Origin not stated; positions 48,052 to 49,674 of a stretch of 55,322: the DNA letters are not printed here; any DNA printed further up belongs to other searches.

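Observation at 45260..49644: Compact peptide-ligase/peptidase module: S51 peptidase, GGCT-like protein, two tandem ATP-grasp ligases and a membrane micro-ORF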

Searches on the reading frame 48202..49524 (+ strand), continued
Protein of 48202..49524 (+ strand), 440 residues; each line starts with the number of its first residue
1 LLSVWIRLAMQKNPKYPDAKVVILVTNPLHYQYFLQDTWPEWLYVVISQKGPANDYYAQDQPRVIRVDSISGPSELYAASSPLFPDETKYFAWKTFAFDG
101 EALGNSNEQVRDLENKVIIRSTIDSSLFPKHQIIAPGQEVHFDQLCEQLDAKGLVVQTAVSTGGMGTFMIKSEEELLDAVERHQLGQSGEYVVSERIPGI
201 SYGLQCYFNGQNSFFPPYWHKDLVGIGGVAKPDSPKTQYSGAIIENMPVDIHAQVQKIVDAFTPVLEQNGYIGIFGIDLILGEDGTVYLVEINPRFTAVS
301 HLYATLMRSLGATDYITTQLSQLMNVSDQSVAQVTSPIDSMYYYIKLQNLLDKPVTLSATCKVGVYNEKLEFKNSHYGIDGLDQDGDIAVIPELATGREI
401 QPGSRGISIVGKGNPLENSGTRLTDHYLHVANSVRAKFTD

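Call 41: fold_search(model_id=the predicted structure, library=pdb)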
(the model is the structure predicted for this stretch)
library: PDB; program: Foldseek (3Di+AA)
matches with E <= 10: 1496; with E <= 0.001: 742
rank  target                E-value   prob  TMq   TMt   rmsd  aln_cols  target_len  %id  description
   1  9yx2_A                3.1e-18  1.00  0.59  0.45   6.7       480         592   13  Structure of the long chain acyl-CoA carboxylase complex from Mycobacterium smegmatis with ATP, bicarbonate, and propi (released 2025-11-26)
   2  9yx2_D                3.1e-17  1.00  0.59  0.54   6.4       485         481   14  Structure of the long chain acyl-CoA carboxylase complex from Mycobacterium smegmatis with ATP, bicarbonate, and propi (released 2025-11-26)
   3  9yx2_B                3.5e-17  1.00  0.56  0.51   7.0       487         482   13  Structure of the long chain acyl-CoA carboxylase complex from Mycobacterium smegmatis with ATP, bicarbonate, and propi (released 2025-11-26)
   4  9yx2_T                2.0e-16  1.00  0.58  0.54   6.5       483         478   13  Structure of the long chain acyl-CoA carboxylase complex from Mycobacterium smegmatis with ATP, bicarbonate, and propi (released 2025-11-26)
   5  3ouz_A                4.5e-16  1.00  0.58  0.56   6.7       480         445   12  Crystal Structure of Biotin Carboxylase-ADP complex from Campylobacter jejuni (released 2010-10-13)
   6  3tw6_B                5.1e-16  1.00  0.57  0.25   7.3       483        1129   13  Structure of Rhizobium etli pyruvate carboxylase T882A with the allosteric activator, acetyl coenzyme-A (released 2011-10-19)
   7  4dim                  5.1e-16  1.00  0.54  0.58   7.1       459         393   15  Crystal structure of phosphoribosylglycinamide synthetase from Anaerococcus prevotii (released 2012-02-29)
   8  7zz4                  6.1e-16  1.00  0.59  0.55   6.0       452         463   13  Cryo-EM structure of "BC closed" conformation of Lactococcus lactis pyruvate carboxylase with acetyl-CoA (released 2022-10-12)
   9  7zz3_A                6.5e-16  1.00  0.56  0.24   6.5       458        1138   14  Cryo-EM structure of "BC react" conformation of Lactococcus lactis pyruvate carboxylase with acetyl-CoA (released 2022-10-12)
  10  3ouz_B                7.8e-16  1.00  0.61  0.60   6.2       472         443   11  Crystal Structure of Biotin Carboxylase-ADP complex from Campylobacter jejuni (released 2010-10-13)
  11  3ouu_A                8.9e-16  1.00  0.61  0.59   6.1       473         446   11  Crystal Structure of Biotin Carboxylase-beta-gamma-ATP Complex from Campylobacter jejuni (released 2010-10-20)
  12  2yw2_A                8.9e-16  1.00  0.59  0.60   7.2       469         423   13  Crystal structure of GAR synthetase from Aquifex aeolicus in complex with ATP (released 2007-10-23)
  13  2vqd                  1.0e-15  1.00  0.61  0.59   6.1       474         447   13  Crystal Structure of Biotin Carboxylase from Pseudomonas aeruginosa complexed with AMPCP (released 2008-09-09)
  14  1dv2_B                1.1e-15  1.00  0.60  0.58   6.4       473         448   10  The structure of biotin carboxylase, mutant E288K, complexed with ATP (released 2000-06-09)
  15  7zz8_B                1.5e-15  1.00  0.59  0.27   5.8       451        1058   12  Cryo-EM structure of Lactococcus lactis pyruvate carboxylase with acetyl-CoA and cyclic di-AMP (released 2022-10-12)
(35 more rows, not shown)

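Call 46: search_solved_structures(query=A1, max_evalue=0.001)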
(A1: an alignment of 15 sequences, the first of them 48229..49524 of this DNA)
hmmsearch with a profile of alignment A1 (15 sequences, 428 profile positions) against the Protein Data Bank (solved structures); distinct sequences matched with E-value up to 0.001: 1.
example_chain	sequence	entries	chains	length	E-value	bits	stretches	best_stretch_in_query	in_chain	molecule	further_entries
3df7_A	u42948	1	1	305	0.00017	23.6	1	218-284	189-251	Putative ATP-grasp superfamily protein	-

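Call 54: search_protein_families(library=pfam, proteins=[L006:4647-5579:+, L007:4591-5529:+, L006:8845-9333:+, L005:8309-8821:+, L012:1311-2180:-], max_evalue=0.01)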
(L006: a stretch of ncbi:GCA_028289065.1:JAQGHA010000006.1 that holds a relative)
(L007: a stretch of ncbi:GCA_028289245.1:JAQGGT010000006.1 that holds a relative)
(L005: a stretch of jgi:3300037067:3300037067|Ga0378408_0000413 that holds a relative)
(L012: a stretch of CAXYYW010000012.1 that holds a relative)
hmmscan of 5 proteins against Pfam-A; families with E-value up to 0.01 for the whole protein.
L006:4647-5579:+ (310 aa): 7 families
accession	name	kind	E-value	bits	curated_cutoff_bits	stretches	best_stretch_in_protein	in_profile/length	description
PF02655.19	ATP-grasp_3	-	1.3e-08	35.5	23.2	1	78-155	18-82/160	ATP-grasp domain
PF14398.11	ATPgrasp_YheCD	-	1.9e-08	34.4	26.8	1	66-114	16-66/255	YheC/D like ATP-grasp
PF02955.21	GSH-S_ATP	-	2.1e-07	31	23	1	77-162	12-101/175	Prokaryotic glutathione synthetase, ATP-grasp domain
PF07478.18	Dala_Dala_lig_C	-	6.6e-07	29.5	24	1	235-287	126-179/204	D-ala D-ala ligase C-terminus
PF03133.20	TTL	-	7.5e-07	29.1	20.1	1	261-289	236-264/292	Tubulin-tyrosine ligase family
PF14397.11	ATPgrasp_ST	-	5.7e-06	26.2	31.4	0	251-289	222-261/278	Sugar-transfer associated ATP-grasp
PF01071.24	GARS_A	-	0.0011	19.2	27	1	66-149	7-96/194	Phosphoribosylglycinamide synthetase, ATP-grasp (A) domain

L007:4591-5529:+ (312 aa): 6 families
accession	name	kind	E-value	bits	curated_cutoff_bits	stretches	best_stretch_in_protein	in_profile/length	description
PF07478.18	Dala_Dala_lig_C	-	1e-11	45.2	24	2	95-153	36-92/204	D-ala D-ala ligase C-terminus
PF02655.19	ATP-grasp_3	-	7.7e-09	36.3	23.2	1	234-281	106-154/160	ATP-grasp domain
PF14397.11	ATPgrasp_ST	-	3.5e-07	30.1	31.4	0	248-290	219-262/278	Sugar-transfer associated ATP-grasp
PF03133.20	TTL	-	4.3e-06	26.6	20.1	1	262-293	237-268/292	Tubulin-tyrosine ligase family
PF14398.11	ATPgrasp_YheCD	-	4.6e-05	23.2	26.8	0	75-121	28-73/255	YheC/D like ATP-grasp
PF02955.21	GSH-S_ATP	-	0.00067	19.6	23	1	74-162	10-101/175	Prokaryotic glutathione synthetase, ATP-grasp domain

L006:8845-9333:+ (162 aa): 0 families

L005:8309-8821:+ (170 aa): 0 families

L012:1311-2180:- (290 aa): 1 family
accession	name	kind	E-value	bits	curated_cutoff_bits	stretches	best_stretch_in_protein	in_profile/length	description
PF03575.23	Peptidase_S51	-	1.1e-22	81.2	23.9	1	30-249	18-204/206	Peptidase family S51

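Call 70: search_protein_families(library=padloc, proteins=[window:48229-49524:+], max_evalue=0.01)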
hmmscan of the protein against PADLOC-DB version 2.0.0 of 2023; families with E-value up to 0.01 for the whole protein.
window:48229-49524:+ (431 aa): 0 families

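Call 71: search_protein_representatives(alignment_id=A1)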
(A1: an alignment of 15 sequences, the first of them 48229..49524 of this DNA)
Query: 15 sequences, 428 profile positions. Proteins with E-value up to 0.001 (for the whole library): 2089; up to 1e-10: 681; up to 1e-30: 45. The best 150 are listed.
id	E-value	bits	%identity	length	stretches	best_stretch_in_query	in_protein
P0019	5.4e-172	588.7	-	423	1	5-427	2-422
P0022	7.4e-170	581.6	-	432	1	1-427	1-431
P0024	3.6e-166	569.5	-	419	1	9-427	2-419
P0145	3.0e-164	563.2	-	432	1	4-427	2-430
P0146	4.6e-159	546.1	-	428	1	1-426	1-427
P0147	3.0e-154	530.2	-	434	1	4-426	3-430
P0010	7.6e-154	528.9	-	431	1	4-426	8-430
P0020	9.3e-149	512.1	-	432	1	2-427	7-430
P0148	5.7e-143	493.0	-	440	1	6-426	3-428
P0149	2.8e-142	490.8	-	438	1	1-426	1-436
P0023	2.8e-141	487.5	-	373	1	51-427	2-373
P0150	4.1e-74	266.2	-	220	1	6-219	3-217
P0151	8.7e-46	172.9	-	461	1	20-423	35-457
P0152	1.4e-45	172.2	-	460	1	83-425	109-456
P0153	1.3e-42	162.4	-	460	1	81-425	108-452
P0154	2.9e-40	154.7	-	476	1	42-425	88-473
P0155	3.2e-40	154.5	-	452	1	80-426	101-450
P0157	8.3e-40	153.2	-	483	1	56-415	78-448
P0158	2.1e-39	151.8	-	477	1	83-423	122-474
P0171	6.8e-35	137.0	-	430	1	80-426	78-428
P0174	3.8e-33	131.2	-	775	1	47-425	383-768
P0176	1.8e-32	129.0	-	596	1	57-425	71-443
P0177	2.2e-32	128.7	-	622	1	121-423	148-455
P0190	1.7e-29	119.2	-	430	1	67-414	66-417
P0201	2.6e-28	115.3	-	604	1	67-425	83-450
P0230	2.0e-25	105.7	-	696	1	86-425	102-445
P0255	2.0e-23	99.2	-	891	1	138-425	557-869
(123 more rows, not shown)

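Call 72: list_cluster_members(proteins=[P0151, P0152, P0153, P0154, P0155, P0157, P0158, P0171, P0174, P0176])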
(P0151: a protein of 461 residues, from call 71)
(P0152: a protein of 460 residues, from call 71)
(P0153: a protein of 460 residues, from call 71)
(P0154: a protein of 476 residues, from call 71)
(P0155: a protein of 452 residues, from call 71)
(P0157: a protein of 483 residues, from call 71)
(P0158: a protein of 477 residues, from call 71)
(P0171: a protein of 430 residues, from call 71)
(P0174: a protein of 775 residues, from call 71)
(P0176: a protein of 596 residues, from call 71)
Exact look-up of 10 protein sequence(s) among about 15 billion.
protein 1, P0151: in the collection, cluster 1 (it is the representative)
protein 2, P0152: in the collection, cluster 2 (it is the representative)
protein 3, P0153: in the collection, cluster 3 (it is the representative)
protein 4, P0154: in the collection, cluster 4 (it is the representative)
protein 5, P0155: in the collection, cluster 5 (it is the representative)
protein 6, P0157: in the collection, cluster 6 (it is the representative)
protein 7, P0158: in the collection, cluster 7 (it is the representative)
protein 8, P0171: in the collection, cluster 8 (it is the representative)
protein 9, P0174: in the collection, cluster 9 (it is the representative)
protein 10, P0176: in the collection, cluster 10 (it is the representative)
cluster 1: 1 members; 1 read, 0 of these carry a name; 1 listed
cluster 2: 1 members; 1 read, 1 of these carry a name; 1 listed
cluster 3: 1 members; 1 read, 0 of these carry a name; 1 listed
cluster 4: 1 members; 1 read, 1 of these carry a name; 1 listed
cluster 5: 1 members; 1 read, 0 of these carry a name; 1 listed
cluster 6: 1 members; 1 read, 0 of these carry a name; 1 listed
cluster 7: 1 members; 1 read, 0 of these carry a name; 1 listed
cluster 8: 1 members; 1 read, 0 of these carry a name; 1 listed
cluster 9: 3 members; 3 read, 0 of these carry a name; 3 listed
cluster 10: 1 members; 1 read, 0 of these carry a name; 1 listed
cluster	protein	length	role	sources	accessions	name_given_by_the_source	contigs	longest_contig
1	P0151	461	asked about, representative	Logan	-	-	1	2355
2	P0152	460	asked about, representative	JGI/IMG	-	ATP-grasp domain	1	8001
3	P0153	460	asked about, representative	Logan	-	-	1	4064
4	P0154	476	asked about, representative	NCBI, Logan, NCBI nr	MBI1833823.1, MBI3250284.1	MAG: ATP-grasp domain-containing protein [Candidatus Andersenbacteria bacterium] | ATP-grasp domain-containing protein [Candidatus Andersenbacteria bacterium]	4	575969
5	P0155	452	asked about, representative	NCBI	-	-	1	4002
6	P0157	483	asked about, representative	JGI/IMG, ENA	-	-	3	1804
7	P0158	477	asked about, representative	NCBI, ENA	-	-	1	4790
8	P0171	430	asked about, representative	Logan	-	-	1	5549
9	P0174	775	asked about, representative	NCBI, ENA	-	-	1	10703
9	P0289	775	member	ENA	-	-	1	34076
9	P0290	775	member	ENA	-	-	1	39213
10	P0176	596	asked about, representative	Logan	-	-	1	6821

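Call 73: search_protein_families(library=ncbifam, proteins=[P0151, P0152, P0154, P0155, P0157, P0171, P0174, P0176, P0177, P0190], max_evalue=0.00001)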
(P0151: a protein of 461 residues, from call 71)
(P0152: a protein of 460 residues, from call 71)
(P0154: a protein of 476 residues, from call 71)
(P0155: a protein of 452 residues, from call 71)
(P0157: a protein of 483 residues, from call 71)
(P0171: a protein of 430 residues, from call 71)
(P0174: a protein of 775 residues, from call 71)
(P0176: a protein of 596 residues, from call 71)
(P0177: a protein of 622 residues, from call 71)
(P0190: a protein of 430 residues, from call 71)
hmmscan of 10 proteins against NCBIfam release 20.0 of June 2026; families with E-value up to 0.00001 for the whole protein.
P0151 (461 aa): 1 family
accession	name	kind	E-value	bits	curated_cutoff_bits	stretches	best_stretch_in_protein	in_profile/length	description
NF005096.0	PRK06524.1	equivalog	7.1e-06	24.4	684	0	166-324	183-334/493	biotin carboxylase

P0152 (460 aa): 4 families
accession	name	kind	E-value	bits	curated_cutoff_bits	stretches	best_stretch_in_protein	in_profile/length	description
NF005096.0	PRK06524.1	equivalog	5.6e-27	94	684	1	143-456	162-474/493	biotin carboxylase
NF047900.1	AspMetLigLdmS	equivalog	1.4e-10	40.5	475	1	106-315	110-305/383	L-aspartate--L-methionine ligase LdmS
TIGR00877.1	purD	equivalog_domain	1e-07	31.2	288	1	123-308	102-292/425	phosphoribosylamine--glycine ligase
NF040722.1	MfnD_Meth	equivalog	3.9e-07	29.8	400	1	201-310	160-253/288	tyramine--L-glutamate ligase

P0154 (476 aa): 2 families
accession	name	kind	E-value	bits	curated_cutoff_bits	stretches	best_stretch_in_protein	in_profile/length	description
NF005096.0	PRK06524.1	equivalog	4.7e-30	104.1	684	1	81-474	84-475/493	biotin carboxylase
TIGR00877.1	purD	equivalog_domain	2.4e-06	26.6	288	1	189-325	148-292/425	phosphoribosylamine--glycine ligase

P0155 (452 aa): 3 families
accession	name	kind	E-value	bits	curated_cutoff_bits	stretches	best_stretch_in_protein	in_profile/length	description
NF005096.0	PRK06524.1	equivalog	2.3e-32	111.8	684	1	95-450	118-475/493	biotin carboxylase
NF053643.1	Ddl_archaea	equivalog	3.8e-10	39.3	500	1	95-303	82-276/367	putative pseudomurein biosynthesis ATP-grasp protein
TIGR00877.1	purD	equivalog_domain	5.7e-09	35.3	288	1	117-302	101-295/425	phosphoribosylamine--glycine ligase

P0157 (483 aa): 2 families
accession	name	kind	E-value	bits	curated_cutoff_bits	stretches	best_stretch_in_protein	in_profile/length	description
NF005096.0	PRK06524.1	equivalog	4.8e-25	87.6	684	1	164-461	183-477/493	biotin carboxylase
NF047900.1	AspMetLigLdmS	equivalog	1.1e-08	34.2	475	1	68-315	71-304/383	L-aspartate--L-methionine ligase LdmS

P0171 (430 aa): 2 families
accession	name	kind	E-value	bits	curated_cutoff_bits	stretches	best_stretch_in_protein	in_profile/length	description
NF005096.0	PRK06524.1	equivalog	5e-28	97.5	684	1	66-397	114-443/493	biotin carboxylase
TIGR00877.1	purD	equivalog_domain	9.2e-08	31.3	288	1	108-280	118-293/425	phosphoribosylamine--glycine ligase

P0174 (775 aa): 21 families
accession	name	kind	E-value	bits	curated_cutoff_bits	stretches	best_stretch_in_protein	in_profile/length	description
TIGR02068.2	cya_phycin_syn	equivalog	1.4e-56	192.1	850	1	54-315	206-474/862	cyanophycin synthetase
NF010623.0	PRK14016.1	subfamily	1e-54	186.1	877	1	55-315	208-475/871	cyanophycin synthetase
TIGR03103.1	trio_acet_GNAT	equivalog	3.8e-41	141.3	569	1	10-293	245-528/547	N-acetylglutaminylglutamine synthetase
NF002688.0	PRK02471.1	equivalog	1.3e-32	113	425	1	60-313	488-753/756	bifunctional glutamate--cysteine ligase GshA/glutathione synthetase GshB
NF005096.0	PRK06524.1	equivalog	3.9e-27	94.5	684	1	331-702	36-404/493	biotin carboxylase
TIGR01435.1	glu_cys_lig_rel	equivalog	2.4e-21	75.7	656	1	59-301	467-709/719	bifunctional glutamate--cysteine ligase/glutathione synthetase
TIGR01205.1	D_ala_D_alaTIGR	subfamily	8e-14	51.3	245.65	1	57-156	102-205/318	D-alanine--D-alanine ligase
NF002378.0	PRK01372.1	subfamily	3e-12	45.9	243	1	58-158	97-194/305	D-alanine--D-alanine ligase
TIGR00768.1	rimK_fam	subfamily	1.8e-11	43.9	143.4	1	47-163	73-193/276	RimK family alpha-L-glutamate ligase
TIGR00877.1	purD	equivalog_domain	1.5e-10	40.5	288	0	432-544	96-208/425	phosphoribosylamine--glycine ligase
NF047900.1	AspMetLigLdmS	equivalog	5.1e-09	35.4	475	1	428-637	116-307/383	L-aspartate--L-methionine ligase LdmS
TIGR01369.1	CPSaseII_lrg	equivalog_domain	7.1e-09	33.8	1027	1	417-635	647-848/1052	carbamoyl-phosphate synthase (glutamine-hydrolyzing) large subunit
NF002527.0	PRK01966.1-3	equivalog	3.4e-08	33.1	310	0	57-152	114-210/332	D-alanine--D-alanine ligase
NF004679.0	PRK06019.1-5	equivalog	4.1e-08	32.4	326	0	439-627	99-267/376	5-(carboxyamino)imidazole ribonucleotide synthase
NF009402.0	PRK12767.1-1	equivalog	5.5e-08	32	218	0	51-143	105-193/329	carbamoyl phosphate synthase-like protein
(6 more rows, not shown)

P0176 (596 aa): 5 families
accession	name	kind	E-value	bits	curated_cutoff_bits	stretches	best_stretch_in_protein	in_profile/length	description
NF005096.0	PRK06524.1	equivalog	1.5e-28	99.2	684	1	15-451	37-482/493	biotin carboxylase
NF052261.1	Asp_endo_RimB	equivalog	9.3e-20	70.9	200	1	467-592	10-138/148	retropepsin-like aspartic endopeptidase RimB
NF052264.1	retropep_RloA3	equivalog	6.2e-10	39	210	1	483-585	37-144/159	retropepsin-like aspartic peptidase RloA3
NF052262.1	retropep_RloA1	exception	2.8e-08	33.5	280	1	482-593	41-161/178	retropepsin-like aspartic peptidase RloA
NF052263.1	retropep_RloA2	exception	9.4e-08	31.7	250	1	481-590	37-158/170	retropepsin-like aspartic peptidase RloA2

P0177 (622 aa): 8 families
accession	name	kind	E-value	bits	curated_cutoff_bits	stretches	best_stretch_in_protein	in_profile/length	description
NF005096.0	PRK06524.1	equivalog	3.9e-45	153.9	684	1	2-455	13-472/493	biotin carboxylase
NF002959.0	PRK03624.1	equivalog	3.1e-11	43.2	124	1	500-603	32-131/147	GNAT family acetyltransferase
NF008212.0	PRK10975.1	equivalog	5.8e-09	36.1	219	1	524-603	144-222/232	dTDP-4-amino-4,6-dideoxy-D-galactose acyltransferase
TIGR01575.1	rimI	equivalog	1.3e-08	35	86.4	1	507-601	22-112/132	ribosomal protein S18-alanine N-acetyltransferase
NF033083.0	AAC_3_I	equivalog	2.6e-07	30.9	200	1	476-602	5-135/145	AAC(3)-I family aminoglycoside N-acetyltransferase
TIGR02382.1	wecD_rffC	equivalog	1.3e-06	28.2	195.1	1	526-603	106-182/191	dTDP-4-amino-4,6-dideoxy-D-galactose acyltransferase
NF005315.0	PRK06849.1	equivalog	2.8e-06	26.6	406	1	248-319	220-284/389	hypothetical protein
NF000487.1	stat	exception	5.9e-06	25.9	420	0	520-602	81-162/189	streptothricin N-acetyltransferase STAT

P0190 (430 aa): 5 families
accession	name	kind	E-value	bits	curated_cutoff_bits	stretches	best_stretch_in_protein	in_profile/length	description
NF005096.0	PRK06524.1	equivalog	2.4e-25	88.6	684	1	96-360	135-401/493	biotin carboxylase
NF047900.1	AspMetLigLdmS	equivalog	1.5e-10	40.4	475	1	99-302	123-313/383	L-aspartate--L-methionine ligase LdmS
TIGR01142.1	purT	equivalog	2e-08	33.6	502.15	1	106-294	103-278/380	phosphoribosylglycinamide formyltransferase 2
NF004085.0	PRK05586.1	equivalog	3.4e-07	29.5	723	1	70-326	82-334/448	acetyl-CoA carboxylase biotin carboxylase subunit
NF006766.0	PRK09288.1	equivalog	1e-06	27.8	339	1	103-295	113-292/396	formate-dependent phosphoribosylglycinamide formyltransferase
